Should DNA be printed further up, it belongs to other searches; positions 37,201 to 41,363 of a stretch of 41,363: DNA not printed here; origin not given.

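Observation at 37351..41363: Giant protein built from >80 consecutive 11-residue (hendecad) repeats plus a unique C-terminal domain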

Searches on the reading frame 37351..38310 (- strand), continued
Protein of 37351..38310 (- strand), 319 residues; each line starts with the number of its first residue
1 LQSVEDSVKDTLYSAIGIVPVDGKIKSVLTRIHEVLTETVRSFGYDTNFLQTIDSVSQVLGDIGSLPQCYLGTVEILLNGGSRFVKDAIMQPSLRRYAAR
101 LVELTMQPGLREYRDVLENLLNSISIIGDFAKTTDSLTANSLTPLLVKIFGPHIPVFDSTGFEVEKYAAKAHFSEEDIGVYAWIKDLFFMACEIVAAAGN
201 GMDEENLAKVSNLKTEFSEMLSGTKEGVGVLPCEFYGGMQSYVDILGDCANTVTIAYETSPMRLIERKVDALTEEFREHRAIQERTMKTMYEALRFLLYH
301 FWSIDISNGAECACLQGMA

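Call 91: search_solved_structures(query=A1, max_evalue=1)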
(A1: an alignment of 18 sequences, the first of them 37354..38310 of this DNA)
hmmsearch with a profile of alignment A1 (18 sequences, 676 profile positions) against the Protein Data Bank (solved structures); distinct sequences matched with E-value up to 1: 68 (the best 60 are shown).
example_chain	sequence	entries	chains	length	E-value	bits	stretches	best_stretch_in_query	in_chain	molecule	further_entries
3s84_A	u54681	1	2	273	1.3e-08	36.8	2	199-349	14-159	Apolipoprotein A-IV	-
9hx4_F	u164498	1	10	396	1.8e-06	29.7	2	183-349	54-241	Apolipoprotein A-IV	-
5bqm_B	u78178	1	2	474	3e-06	28.9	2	209-348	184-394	Somatoliberin,Botulinum neurotoxin type D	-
7zr2_A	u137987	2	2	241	0.00065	21.2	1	174-370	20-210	Spike protein S2',Chimeric protein mimic of SARS-CoV-2 Spike HR1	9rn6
2lem_A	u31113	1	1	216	0.00094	20.7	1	181-347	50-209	Apolipoprotein A-I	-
4v6m_A0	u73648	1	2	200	0.0026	19.3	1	183-336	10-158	Apolipoprotein A-I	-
1av1_A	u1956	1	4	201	0.0026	19.3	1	183-336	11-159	APOLIPOPROTEIN A-I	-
6pts_A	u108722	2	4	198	0.003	19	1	183-336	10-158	Apolipoprotein A-I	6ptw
2msc_A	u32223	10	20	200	0.0031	19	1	183-336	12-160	Apolipoprotein A-I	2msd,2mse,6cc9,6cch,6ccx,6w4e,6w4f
1ya9_A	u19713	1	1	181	0.0045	18.5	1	221-342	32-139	Apolipoprotein E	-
3k2s_A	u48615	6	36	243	0.0045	18.5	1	183-336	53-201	Apolipoprotein A-I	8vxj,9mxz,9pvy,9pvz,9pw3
6clz_B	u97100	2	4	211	0.0051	18.3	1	189-337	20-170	Apolipoprotein A-I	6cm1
1ls4_A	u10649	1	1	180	0.0073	17.8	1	213-349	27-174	Apolipophorin-III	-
7kjr_C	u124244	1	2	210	0.01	17.3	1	193-335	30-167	Apolipoprotein A-I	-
8eqs_C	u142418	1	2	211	0.01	17.3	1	193-335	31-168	Apolipoprotein A-I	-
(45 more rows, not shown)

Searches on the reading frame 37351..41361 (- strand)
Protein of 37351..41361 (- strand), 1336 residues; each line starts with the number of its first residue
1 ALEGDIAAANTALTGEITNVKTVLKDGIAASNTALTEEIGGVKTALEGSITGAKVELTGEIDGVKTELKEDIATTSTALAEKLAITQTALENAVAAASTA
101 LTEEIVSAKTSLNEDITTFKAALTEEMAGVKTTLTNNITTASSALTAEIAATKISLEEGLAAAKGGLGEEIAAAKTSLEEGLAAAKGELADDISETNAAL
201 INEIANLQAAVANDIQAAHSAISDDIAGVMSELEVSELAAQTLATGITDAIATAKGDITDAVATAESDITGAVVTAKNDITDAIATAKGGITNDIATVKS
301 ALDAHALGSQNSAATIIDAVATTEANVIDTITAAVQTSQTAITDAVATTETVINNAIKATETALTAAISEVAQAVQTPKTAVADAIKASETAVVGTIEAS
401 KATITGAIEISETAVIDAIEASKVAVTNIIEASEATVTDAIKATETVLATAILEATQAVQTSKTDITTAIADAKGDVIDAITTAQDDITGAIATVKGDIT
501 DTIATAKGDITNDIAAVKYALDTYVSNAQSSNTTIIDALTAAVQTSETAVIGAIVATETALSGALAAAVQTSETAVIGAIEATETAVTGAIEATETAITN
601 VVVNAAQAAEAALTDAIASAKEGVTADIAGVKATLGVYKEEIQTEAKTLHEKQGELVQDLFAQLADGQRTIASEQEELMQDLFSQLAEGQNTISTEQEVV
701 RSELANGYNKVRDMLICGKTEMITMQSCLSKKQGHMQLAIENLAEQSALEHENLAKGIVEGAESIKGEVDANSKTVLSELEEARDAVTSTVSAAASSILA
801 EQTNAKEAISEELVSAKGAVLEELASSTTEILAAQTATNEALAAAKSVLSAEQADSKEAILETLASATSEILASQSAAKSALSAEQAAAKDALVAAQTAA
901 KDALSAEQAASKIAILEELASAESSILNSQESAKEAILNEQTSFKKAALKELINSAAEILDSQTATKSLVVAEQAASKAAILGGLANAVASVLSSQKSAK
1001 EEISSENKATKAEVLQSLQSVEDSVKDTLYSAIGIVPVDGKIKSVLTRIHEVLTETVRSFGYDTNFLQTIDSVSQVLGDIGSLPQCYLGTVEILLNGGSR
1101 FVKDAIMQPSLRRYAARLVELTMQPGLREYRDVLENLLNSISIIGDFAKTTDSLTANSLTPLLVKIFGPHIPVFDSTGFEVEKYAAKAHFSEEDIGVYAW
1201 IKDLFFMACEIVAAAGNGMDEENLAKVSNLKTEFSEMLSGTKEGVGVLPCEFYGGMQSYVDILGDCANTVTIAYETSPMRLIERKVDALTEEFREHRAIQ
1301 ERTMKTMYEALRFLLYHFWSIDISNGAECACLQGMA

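Call 10: search_protein_families(library=pfam, proteins=[window:37351-41361:-], max_evalue=1)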
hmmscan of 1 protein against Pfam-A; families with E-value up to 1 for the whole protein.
window:37351-41361:- (1336 aa): 4 families
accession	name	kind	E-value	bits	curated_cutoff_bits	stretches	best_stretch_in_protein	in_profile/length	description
PF01442.23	Apolipoprotein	-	9.4e-11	42.2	90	4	11-164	29-182/190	Apolipoprotein A1/A4/E domain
PF09182.16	PuR_N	-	0.00045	20.5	24.6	1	99-129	24-54/70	Bacterial purine repressor, N-terminal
PF04513.17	Baculo_PEP_C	-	0.19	12.2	38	5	51-140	12-103/140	Baculovirus polyhedron envelope protein, PEP, C terminus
PF21788.2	TNP-like_GBD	-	0.41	11.5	24.8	0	203-258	28-81/119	TNP-like, GTP-binding insertion domain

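Call 11: search_protein_families(library=phrogs, proteins=[window:37351-41361:-], max_evalue=0.1)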
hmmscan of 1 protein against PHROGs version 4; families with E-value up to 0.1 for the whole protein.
window:37351-41361:- (1336 aa): 4 families
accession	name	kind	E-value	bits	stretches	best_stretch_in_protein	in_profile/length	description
phrog_9415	-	unknown function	0.00054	20.9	2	5-94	61-139/168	-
phrog_1272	-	tail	0.00057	18.7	2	532-1057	635-1060/1606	tail length tape measure protein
phrog_27075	-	unknown function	0.073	13.5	2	103-157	172-226/265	-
phrog_21734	-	unknown function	0.09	14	0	14-74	46-106/156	-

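Call 16: find_related_loci(query=window:37351-41361:-, collection=genome_contigs, flank=10000)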
Query window:37351-41361:- (1336 aa) in genome_contigs; peptide patterns used: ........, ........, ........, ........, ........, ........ (x = any residue, [..] = any of these).
137 stretches matched a pattern, but none encodes a relative of the query by tblastn (E <= 1e-3).

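Call 24: find_homologous_proteins(query=window:37354-41361:-, max_evalue=0.001)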
Query window:37354-41361:- (1336 aa): 1 proteins with E <= 0.001 among 8000 candidates.
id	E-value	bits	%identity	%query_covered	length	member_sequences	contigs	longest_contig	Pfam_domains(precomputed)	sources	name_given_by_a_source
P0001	2.9e-8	51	100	3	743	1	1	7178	-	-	-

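Call 26: find_encoding_contigs(protein=P0001, flank=10000)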
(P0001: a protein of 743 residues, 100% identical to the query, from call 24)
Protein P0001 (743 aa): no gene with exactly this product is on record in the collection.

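Call 27: search_protein_families(library=pfam, proteins=[P0001], max_evalue=1)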
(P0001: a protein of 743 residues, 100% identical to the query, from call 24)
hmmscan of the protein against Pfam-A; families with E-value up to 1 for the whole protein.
P0001 (743 aa): 5 families
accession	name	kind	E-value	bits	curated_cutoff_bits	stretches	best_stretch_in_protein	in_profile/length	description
PF01442.23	Apolipoprotein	-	0.00031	20.9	90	2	664-740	14-87/190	Apolipoprotein A1/A4/E domain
PF07921.17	Fibritin_C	-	0.034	14.8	21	1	690-743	7-59/93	Fibritin C-terminal region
PF05478.16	Prominin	-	0.039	12.5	34.3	2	263-419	600-743/799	Prominin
PF22342.1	T3SS_CopN_3rd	-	0.11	13.2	27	0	546-598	30-84/99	T3SS, Low calcium response E, third helical domain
PF06705.16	SF-assemblin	-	0.27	11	30.6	1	668-728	81-137/247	SF-assemblin/beta giardin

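Call 28: search_solved_structures(query=P0001, max_evalue=1)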
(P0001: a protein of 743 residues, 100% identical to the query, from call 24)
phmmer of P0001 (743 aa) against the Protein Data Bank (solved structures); distinct sequences matched with E-value up to 1: 0.

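Call 29: search_solved_structures(query=window:37354-41361:-, max_evalue=0.1)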
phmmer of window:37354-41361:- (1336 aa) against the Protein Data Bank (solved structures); distinct sequences matched with E-value up to 0.1: 0.

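Call 66: search_protein_families(library=ncbifam, proteins=[P0001, window:37354-41361:-], max_evalue=0.01)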
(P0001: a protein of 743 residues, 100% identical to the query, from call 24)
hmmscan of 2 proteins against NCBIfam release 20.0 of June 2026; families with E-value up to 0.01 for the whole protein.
P0001 (743 aa): 0 families

window:37354-41361:- (1336 aa): 0 families
